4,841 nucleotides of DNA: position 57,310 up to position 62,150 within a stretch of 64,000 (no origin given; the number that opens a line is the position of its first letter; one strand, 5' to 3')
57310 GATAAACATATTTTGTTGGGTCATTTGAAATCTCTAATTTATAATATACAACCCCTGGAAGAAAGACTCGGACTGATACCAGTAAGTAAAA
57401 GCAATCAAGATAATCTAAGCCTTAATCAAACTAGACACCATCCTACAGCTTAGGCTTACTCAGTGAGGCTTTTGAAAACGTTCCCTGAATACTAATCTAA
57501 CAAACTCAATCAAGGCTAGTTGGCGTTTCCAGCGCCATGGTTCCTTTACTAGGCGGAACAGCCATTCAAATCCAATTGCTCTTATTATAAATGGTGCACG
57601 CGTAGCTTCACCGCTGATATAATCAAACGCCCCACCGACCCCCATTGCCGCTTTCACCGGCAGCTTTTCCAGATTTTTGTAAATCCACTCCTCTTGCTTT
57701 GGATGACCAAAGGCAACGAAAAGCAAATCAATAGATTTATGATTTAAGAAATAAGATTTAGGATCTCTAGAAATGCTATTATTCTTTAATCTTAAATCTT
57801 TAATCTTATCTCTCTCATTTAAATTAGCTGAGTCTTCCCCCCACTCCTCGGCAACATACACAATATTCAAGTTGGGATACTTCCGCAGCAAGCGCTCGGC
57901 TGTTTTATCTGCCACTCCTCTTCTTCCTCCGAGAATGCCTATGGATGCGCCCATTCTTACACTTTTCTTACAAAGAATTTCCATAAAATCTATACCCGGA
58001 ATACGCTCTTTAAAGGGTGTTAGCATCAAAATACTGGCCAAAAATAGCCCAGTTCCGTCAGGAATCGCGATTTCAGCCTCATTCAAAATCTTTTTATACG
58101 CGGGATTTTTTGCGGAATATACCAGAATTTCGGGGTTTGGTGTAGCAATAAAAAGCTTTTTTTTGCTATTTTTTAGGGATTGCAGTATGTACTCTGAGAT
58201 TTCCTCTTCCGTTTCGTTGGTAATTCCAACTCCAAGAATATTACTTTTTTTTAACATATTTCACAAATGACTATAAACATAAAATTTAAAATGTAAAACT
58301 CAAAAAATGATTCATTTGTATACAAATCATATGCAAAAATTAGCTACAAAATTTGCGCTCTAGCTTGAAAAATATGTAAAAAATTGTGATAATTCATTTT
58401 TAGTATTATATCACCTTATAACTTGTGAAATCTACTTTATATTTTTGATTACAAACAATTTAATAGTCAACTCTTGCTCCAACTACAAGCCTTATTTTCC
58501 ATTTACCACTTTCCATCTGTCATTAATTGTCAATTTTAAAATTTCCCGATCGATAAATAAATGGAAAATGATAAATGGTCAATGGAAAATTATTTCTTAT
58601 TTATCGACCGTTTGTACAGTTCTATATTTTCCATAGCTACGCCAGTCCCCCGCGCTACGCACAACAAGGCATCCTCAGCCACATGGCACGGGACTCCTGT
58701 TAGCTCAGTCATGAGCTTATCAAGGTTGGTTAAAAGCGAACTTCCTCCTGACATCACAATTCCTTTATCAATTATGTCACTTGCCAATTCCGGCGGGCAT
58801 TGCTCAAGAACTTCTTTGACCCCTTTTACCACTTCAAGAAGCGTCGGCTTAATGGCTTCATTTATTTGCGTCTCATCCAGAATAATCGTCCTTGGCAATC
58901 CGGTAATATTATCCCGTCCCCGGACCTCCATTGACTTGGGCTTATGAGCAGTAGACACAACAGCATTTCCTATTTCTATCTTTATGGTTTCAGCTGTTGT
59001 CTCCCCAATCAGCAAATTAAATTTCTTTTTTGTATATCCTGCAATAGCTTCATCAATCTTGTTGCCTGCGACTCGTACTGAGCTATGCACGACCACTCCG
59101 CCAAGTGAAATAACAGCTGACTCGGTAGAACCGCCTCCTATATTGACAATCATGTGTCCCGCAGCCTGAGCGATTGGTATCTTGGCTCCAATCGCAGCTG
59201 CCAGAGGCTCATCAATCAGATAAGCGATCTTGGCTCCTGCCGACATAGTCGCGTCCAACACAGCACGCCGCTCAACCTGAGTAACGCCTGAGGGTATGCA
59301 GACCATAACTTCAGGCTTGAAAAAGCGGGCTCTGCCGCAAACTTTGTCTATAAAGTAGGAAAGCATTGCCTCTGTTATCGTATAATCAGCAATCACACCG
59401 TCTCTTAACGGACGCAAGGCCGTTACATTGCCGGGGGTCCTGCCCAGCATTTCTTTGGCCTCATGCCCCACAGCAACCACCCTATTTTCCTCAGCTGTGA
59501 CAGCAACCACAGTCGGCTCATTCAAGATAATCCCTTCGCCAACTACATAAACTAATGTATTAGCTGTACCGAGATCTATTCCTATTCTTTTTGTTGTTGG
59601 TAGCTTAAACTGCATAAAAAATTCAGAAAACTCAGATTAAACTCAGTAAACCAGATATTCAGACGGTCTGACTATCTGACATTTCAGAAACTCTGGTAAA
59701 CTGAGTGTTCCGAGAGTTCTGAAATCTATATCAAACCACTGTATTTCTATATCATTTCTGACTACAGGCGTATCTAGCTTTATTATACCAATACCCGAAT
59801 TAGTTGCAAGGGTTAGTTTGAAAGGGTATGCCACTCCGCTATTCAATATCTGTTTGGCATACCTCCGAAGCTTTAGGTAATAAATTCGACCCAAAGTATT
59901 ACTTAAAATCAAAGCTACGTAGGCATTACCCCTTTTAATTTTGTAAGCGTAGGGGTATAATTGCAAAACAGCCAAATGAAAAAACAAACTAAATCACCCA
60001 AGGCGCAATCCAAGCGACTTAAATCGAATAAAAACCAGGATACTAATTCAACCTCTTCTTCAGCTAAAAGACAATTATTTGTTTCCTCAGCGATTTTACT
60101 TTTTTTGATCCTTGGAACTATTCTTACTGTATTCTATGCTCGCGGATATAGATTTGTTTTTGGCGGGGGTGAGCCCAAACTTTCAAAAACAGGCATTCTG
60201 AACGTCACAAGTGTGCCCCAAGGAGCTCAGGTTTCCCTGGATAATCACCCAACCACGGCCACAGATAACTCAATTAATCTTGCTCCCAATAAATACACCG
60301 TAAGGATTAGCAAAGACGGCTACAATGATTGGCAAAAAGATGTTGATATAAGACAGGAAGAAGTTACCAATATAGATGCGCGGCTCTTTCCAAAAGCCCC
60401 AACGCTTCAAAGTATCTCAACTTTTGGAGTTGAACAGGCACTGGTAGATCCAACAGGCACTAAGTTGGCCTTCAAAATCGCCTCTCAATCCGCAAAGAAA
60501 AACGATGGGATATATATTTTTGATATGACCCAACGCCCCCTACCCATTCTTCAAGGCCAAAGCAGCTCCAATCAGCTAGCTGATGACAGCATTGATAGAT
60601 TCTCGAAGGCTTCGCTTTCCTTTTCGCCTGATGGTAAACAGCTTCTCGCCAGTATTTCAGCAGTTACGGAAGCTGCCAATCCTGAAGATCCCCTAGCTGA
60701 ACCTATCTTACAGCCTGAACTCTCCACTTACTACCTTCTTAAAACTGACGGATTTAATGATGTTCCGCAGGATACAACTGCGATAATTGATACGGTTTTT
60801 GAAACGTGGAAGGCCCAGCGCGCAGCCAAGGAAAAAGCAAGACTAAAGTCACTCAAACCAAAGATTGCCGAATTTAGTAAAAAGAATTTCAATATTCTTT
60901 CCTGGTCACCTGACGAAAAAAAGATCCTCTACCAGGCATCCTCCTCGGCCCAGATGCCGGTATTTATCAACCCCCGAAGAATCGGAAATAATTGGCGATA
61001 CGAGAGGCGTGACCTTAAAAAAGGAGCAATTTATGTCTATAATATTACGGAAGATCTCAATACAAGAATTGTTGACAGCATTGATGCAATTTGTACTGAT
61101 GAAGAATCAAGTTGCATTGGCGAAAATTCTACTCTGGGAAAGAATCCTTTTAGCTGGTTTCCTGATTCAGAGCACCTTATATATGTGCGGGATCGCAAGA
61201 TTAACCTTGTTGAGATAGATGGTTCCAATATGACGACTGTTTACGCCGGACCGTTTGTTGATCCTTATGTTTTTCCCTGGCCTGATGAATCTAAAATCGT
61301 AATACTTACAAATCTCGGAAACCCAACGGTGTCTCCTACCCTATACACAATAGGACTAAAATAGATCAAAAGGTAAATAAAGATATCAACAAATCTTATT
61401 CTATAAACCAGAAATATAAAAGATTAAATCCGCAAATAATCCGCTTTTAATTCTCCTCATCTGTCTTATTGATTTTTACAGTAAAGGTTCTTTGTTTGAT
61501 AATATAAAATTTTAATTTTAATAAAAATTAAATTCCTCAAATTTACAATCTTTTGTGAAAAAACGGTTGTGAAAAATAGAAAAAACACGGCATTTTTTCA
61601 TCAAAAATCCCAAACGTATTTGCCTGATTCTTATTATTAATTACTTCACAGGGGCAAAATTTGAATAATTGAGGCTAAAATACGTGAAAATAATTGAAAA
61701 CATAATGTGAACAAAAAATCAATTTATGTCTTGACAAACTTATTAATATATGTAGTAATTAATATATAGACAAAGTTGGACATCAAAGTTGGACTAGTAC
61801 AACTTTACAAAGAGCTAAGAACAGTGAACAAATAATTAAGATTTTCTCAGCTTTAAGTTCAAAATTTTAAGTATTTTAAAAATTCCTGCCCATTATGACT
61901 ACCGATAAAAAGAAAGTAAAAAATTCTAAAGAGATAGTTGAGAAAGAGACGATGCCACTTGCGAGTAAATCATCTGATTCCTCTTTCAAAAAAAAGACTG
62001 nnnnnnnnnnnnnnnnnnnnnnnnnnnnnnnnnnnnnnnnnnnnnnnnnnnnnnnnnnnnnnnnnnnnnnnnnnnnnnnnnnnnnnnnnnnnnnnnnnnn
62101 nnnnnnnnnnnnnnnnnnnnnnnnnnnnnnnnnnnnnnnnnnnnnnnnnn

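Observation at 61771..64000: Membrane-anchored MerR-type regulator with extracellular tail-fibre-like repeats and a candidate operator upstream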

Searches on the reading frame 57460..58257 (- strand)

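Call 61: search_protein_families(library=pfam, proteins=[window:57460-58257:-], max_evalue=0.001)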
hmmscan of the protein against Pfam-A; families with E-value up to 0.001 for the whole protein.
window:57460-58257:- (265 aa): 1 family
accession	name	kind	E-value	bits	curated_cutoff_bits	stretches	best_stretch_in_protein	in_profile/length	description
PF03808.19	Glyco_tran_WecG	-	4.5e-46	157.2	27.4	1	61-246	1-167/168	Glycosyl transferase WecG/TagA/CpsF family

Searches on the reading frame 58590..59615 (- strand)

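Call 61: search_protein_families(library=pfam, proteins=[window:58590-59615:-], max_evalue=0.001)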
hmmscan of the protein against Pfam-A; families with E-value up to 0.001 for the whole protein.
window:58590-59615:- (341 aa): 4 families
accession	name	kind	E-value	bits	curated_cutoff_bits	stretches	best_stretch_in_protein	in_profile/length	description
PF06723.19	MreB_Mbl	-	1.3e-135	451.9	27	1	9-334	2-325/327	MreB/Mbl protein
PF00012.26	HSP70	-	2.9e-08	32.8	20.6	1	102-325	135-369/599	Hsp70 protein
PF14450.12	FtsA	-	3.6e-08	34.3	31.8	1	156-315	2-112/127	Cell division protein FtsA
PF00022.25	Actin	-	1.8e-07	30.5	27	0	34-198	31-190/410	Actin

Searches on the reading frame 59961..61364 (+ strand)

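Call 61: search_protein_families(library=pfam, proteins=[window:59961-61364:+], max_evalue=0.001)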
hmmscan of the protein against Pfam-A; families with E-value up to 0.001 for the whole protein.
window:59961-61364:+ (467 aa): 3 families
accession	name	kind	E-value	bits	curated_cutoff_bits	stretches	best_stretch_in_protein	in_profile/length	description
PF08308.17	PEGA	-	1.1e-13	51.3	20.8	1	78-143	2-68/71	PEGA domain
PF07676.18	PD40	-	4.4e-05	23.8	20.9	0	398-413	15-30/38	WD40-like Beta Propeller Repeat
PF13620.12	CarboxypepD_reg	-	0.00059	20.6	32.3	0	88-142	16-81/82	Carboxypeptidase regulatory-like domain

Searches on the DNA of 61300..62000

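Call 82: search_rna_families(source=window, start=61300, end=62000, threshold=evalue, max_evalue=1)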
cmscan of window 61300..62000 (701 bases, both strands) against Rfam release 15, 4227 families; matches with E-value up to 1: 0.
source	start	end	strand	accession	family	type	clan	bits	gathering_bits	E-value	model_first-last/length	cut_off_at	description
